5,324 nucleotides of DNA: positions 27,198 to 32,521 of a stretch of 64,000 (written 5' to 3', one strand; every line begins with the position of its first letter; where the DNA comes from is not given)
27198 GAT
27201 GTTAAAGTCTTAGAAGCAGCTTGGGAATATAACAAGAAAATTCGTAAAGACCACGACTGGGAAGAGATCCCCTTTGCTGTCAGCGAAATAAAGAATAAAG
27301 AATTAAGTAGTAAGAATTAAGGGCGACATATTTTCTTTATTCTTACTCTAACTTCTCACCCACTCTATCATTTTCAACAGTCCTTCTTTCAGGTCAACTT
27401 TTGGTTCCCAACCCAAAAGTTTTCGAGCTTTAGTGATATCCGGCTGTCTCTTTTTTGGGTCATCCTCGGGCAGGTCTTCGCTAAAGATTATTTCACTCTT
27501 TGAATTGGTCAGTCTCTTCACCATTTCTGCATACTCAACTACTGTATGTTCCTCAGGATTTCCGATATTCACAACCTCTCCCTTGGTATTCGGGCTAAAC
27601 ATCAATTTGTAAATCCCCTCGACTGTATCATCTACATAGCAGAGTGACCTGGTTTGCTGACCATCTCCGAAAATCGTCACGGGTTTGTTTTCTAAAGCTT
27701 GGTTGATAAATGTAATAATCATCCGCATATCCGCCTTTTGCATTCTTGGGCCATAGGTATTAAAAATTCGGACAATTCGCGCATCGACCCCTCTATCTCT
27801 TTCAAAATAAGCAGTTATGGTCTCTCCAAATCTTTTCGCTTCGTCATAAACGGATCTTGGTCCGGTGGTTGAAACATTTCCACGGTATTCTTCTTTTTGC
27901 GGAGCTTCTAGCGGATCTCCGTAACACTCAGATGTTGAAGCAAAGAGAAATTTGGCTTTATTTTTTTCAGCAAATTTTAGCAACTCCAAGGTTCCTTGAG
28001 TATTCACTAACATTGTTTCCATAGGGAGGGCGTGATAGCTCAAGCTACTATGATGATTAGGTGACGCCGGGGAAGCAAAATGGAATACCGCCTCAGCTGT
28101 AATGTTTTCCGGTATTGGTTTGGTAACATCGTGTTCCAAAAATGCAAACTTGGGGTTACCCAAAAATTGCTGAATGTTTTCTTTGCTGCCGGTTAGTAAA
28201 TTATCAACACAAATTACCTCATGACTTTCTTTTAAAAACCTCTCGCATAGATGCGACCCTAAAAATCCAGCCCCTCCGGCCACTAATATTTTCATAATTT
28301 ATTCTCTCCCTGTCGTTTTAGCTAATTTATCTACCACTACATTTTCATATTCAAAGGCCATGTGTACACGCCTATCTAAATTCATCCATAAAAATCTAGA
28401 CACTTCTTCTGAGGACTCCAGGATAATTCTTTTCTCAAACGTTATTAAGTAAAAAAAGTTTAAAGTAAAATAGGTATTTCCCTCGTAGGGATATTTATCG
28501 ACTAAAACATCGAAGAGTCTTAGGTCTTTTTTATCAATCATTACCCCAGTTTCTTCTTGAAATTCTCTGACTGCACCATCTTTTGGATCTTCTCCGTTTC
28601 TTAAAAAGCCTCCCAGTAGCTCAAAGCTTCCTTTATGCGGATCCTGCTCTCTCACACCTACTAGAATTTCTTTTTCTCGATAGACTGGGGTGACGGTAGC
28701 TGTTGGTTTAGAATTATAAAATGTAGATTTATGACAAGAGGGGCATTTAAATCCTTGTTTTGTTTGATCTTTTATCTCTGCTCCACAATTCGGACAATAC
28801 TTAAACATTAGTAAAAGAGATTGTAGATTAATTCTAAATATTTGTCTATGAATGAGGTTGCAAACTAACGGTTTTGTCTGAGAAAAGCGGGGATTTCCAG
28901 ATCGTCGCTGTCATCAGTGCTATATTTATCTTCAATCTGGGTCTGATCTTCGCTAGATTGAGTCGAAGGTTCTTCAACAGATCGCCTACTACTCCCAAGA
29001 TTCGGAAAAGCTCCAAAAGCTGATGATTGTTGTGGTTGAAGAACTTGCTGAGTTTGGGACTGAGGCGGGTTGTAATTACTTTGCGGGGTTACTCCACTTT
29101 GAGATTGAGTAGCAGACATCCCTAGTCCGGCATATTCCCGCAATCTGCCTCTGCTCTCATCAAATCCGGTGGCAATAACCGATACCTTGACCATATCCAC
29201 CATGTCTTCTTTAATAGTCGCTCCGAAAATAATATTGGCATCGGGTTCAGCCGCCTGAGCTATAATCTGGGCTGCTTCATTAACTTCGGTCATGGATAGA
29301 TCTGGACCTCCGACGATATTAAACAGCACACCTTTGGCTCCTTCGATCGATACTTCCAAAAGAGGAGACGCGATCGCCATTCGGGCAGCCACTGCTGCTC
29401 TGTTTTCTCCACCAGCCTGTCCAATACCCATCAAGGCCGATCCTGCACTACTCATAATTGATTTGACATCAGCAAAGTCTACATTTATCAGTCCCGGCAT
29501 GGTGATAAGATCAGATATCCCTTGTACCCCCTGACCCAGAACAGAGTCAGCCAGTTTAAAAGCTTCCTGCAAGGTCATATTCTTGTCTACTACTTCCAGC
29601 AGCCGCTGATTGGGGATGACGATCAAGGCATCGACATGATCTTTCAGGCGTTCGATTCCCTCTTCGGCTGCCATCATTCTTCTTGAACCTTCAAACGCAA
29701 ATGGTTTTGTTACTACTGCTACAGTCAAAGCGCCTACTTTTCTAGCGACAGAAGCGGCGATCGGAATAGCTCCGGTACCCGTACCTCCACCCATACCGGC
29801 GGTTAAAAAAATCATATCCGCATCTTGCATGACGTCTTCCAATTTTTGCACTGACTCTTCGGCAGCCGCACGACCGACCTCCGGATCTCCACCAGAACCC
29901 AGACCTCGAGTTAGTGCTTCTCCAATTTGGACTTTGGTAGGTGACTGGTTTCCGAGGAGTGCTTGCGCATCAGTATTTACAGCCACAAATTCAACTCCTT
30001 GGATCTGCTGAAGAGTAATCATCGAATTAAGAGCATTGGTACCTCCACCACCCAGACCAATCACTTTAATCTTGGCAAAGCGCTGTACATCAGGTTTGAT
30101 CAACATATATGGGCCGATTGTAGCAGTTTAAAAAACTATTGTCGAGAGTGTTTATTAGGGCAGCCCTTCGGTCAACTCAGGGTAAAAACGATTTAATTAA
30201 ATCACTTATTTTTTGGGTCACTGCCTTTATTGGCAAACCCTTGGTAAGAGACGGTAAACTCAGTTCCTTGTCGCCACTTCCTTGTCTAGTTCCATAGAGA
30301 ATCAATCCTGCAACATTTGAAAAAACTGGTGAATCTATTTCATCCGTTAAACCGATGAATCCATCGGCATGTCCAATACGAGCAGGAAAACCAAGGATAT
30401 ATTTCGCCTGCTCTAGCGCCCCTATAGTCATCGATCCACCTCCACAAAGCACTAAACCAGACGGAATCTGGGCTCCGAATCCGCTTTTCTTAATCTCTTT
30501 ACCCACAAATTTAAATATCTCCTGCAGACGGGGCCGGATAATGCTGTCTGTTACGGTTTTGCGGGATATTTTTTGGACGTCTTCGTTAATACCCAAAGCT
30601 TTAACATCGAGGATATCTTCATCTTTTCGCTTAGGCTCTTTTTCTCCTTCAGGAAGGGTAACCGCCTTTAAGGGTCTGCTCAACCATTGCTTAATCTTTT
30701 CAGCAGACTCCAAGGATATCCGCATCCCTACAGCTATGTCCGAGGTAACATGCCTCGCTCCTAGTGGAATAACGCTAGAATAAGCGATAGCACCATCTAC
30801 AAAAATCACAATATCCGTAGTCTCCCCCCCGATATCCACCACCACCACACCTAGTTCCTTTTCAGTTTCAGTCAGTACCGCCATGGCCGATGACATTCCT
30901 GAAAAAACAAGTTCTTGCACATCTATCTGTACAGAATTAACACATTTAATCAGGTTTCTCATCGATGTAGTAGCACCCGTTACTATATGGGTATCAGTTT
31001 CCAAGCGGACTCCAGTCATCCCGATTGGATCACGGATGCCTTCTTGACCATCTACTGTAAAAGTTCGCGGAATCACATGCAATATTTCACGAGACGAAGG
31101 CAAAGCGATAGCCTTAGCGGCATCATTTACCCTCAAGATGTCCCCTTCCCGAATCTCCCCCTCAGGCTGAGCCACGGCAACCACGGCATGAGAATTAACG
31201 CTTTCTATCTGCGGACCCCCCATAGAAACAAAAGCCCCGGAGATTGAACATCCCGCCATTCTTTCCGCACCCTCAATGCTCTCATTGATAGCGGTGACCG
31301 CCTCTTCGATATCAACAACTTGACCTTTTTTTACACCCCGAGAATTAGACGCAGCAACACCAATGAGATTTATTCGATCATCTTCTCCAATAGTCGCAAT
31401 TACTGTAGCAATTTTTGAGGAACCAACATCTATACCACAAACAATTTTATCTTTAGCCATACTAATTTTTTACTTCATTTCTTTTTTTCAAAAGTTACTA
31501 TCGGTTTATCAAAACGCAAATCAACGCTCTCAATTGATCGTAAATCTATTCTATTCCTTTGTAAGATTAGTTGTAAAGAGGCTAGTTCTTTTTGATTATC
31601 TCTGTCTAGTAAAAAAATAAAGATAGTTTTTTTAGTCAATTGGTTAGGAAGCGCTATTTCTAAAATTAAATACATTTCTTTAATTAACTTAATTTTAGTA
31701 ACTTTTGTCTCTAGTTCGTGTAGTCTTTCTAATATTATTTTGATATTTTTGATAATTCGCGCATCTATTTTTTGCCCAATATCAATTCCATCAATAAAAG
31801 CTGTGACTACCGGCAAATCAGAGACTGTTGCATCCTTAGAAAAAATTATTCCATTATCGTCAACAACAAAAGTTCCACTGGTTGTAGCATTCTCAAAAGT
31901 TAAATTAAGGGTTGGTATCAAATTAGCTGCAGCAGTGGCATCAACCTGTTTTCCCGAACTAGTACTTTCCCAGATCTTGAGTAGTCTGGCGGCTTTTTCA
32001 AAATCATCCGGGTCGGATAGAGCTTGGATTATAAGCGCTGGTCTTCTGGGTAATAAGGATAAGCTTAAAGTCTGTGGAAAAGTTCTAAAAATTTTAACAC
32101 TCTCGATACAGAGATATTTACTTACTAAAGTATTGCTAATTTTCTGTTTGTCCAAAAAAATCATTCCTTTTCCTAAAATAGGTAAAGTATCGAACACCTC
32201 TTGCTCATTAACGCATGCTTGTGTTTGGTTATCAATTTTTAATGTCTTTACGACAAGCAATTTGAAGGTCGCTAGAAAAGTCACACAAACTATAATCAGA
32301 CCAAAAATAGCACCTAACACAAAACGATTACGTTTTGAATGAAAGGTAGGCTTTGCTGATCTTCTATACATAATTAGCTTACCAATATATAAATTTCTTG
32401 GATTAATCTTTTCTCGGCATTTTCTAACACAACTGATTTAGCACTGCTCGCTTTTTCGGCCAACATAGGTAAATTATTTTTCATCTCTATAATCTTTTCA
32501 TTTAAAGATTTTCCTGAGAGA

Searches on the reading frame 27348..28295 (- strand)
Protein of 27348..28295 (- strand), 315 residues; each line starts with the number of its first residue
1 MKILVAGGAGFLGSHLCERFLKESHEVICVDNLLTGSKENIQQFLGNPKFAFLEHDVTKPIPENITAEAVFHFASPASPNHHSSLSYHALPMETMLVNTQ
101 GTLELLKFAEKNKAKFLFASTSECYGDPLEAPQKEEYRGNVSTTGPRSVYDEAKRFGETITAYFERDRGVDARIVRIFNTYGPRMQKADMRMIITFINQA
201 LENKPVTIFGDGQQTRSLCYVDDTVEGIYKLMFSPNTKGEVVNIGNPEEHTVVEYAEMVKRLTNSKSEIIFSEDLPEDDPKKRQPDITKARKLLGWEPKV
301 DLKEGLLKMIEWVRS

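Call 11: search_protein_families(library=pfam, proteins=[window:27348-28295:-], max_evalue=0.001)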
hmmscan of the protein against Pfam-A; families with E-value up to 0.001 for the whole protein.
window:27348-28295:- (315 aa): 6 families
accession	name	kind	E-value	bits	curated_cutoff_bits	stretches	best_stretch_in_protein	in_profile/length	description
PF01370.27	Epimerase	-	1.9e-52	178.5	20.9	1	3-245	1-240/240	NAD dependent epimerase/dehydratase family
PF16363.11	GDP_Man_Dehyd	-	8.5e-49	167.2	27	1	4-309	1-332/332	GDP-mannose 4,6 dehydratase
PF04321.23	RmlD_sub_bind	-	2.1e-10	40.6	27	1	1-268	1-236/287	RmlD substrate binding domain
PF07993.18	NAD_binding_4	-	9.4e-09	35.2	20.1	1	93-181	107-208/258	Male sterility protein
PF01073.25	3Beta_HSD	-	7.7e-08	32.1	22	1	4-222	1-219/280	3-beta hydroxysteroid dehydrogenase/isomerase family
PF02719.21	Polysacc_synt_2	-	4.1e-05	23.3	20.2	0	3-121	1-128/293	Polysaccharide biosynthesis protein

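Call 71: search_protein_families(library=ncbifam, proteins=[window:27348-28295:-], max_evalue=0.00001)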
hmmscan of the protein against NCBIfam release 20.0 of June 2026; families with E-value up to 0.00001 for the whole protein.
window:27348-28295:- (315 aa): 22 families
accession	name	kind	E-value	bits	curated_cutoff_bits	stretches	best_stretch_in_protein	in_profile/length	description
TIGR01181.1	dTDP_gluc_dehyt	equivalog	6.8e-42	143.7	365.1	1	2-313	1-311/321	dTDP-glucose 4,6-dehydratase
TIGR04180.1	EDH_00030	hypoth_equivalog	8.1e-33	113.7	475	1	3-300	1-296/297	NAD-dependent 4,6-dehydratase LegB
TIGR01179.1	galE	equivalog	3e-32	111.8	262.3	1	2-313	1-325/332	UDP-glucose 4-epimerase GalE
NF005998.1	PRK08125.1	equivalog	1.4e-28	99.7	777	1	2-312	317-648/649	bifunctional UDP-4-amino-4-deoxy-L-arabinose formyltransferase/UDP-glucuronic acid oxidase ArnA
NF008872.0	PRK11908.1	equivalog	1.6e-28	99.7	294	1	1-314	2-336/349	bifunctional UDP-4-keto-pentose/UDP-xylose synthase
NF007490.0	PRK10084.1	subfamily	8.6e-27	94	649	1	1-313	1-334/361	dTDP-glucose 4,6-dehydratase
TIGR02197.1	heptose_epim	equivalog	1.1e-26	93.8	274.6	1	3-313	1-313/316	ADP-glyceromanno-heptose 6-epimerase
NF011728.1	PRK15181.1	equivalog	1.8e-24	86.4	760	1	3-312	18-336/348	Vi polysaccharide biosynthesis UDP-N-acetylglucosaminuronic acid C-4 epimerase TviC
NF007582.0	PRK10217.1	equivalog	1.8e-23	83.3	698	1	2-313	3-331/355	dTDP-glucose 4,6-dehydratase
NF047922.1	GDPFucSynFcl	equivalog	2.7e-18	66.5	500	1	103-312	86-300/308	GDP-L-fucose synthase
NF007956.0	PRK10675.1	subfamily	5.7e-15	55.3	394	1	1-183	1-183/338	UDP-glucose 4-epimerase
NF041015.1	UDPsulfquin_syn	equivalog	8.2e-15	54.7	575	1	193-310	239-360/384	UDP-sulfoquinovose synthase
NF008360.0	PRK11150.1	equivalog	5.8e-13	48.7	452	1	3-312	2-305/310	ADP-glyceromanno-heptose 6-epimerase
TIGR01472.1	gmd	equivalog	1.1e-12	47.8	415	1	81-263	88-268/342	GDP-mannose 4,6-dehydratase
NF043036.1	ErythonDh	equivalog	5.4e-12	45.5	325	1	1-177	1-176/321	D-erythronate dehydrogenase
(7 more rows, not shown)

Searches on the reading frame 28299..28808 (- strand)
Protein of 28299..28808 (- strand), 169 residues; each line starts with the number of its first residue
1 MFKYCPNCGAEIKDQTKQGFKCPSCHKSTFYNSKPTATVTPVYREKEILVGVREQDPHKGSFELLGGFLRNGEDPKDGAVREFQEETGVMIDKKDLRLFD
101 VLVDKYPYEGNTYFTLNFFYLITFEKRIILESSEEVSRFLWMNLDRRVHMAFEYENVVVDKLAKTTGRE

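Call 12: search_protein_families(library=pfam, proteins=[window:28299-28808:-], max_evalue=0.001)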
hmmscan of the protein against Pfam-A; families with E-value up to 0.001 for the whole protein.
window:28299-28808:- (169 aa): 2 families
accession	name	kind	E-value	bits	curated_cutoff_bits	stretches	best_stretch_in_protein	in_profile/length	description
PF00293.34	NUDIX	-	1.4e-16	61.1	21.1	1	36-146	5-117/134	NUDIX domain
PF23783.1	Zn_ribbon_TiaS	-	0.0006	19.9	27.3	0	4-28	3-28/41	TiaS C-terminal zinc ribbon domain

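Call 71: search_protein_families(library=ncbifam, proteins=[window:28299-28808:-], max_evalue=0.00001)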
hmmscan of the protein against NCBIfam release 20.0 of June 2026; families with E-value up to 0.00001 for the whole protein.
window:28299-28808:- (169 aa): 3 families
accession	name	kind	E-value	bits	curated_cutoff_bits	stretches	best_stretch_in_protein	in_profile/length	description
NF001299.0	PRK00241.1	equivalog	2.3e-10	40.4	158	1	3-97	103-194/263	NAD(+) diphosphatase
NF008044.0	PRK10776.1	equivalog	5.6e-07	29.5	148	1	45-126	15-92/130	8-oxo-dGTP diphosphatase MutT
TIGR00586.1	mutt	equivalog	8.1e-06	25.9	97.9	1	46-146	17-113/129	8-oxo-dGTP diphosphatase MutT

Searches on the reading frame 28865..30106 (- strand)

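Call 12: search_protein_families(library=pfam, proteins=[window:28865-30106:-], max_evalue=0.001)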
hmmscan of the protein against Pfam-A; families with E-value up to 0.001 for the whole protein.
window:28865-30106:- (413 aa): 2 families
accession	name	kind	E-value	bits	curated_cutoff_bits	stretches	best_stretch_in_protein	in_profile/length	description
PF00091.31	Tubulin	-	5.8e-47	160.9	33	1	12-173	1-189/190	Tubulin/FtsZ family, GTPase domain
PF12327.13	FtsZ_C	-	1.3e-34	118.8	27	1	222-316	1-95/95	FtsZ family, C-terminal domain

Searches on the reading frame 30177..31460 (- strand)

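Call 12: search_protein_families(library=pfam, proteins=[window:30177-31460:-], max_evalue=0.001)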
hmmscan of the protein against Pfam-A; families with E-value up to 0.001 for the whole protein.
window:30177-31460:- (427 aa): 6 families
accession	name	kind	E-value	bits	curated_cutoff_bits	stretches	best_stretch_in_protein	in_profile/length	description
PF14450.12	FtsA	-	8.5e-34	117.1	31.8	2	206-385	1-127/127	Cell division protein FtsA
PF02491.25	SHS2_FTSA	-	2.3e-29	102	25.4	1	82-161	1-79/79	SHS2 domain inserted in FTSA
PF11104.14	PilM_2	-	2.2e-05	24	27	1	180-258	156-235/340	Type IV pilus assembly protein PilM;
PF06723.19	MreB_Mbl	-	2.4e-05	23.8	27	1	189-347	131-288/327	MreB/Mbl protein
PF13941.12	MutL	-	0.0002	20.7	27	1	191-252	230-297/450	MutL protein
PF06277.17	EutA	-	0.00028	20.4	27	1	187-243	128-183/475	Ethanolamine utilisation protein EutA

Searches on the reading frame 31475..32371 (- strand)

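Call 12: search_protein_families(library=pfam, proteins=[window:31475-32371:-], max_evalue=0.001)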
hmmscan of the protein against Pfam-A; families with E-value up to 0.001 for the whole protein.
window:31475-32371:- (298 aa): 1 family
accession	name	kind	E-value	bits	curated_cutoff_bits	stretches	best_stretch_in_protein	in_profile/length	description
PF03799.20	FtsQ_DivIB_C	-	0.00023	22.5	21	1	166-286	8-114/114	Cell division protein FtsQ/DivIB, C-terminal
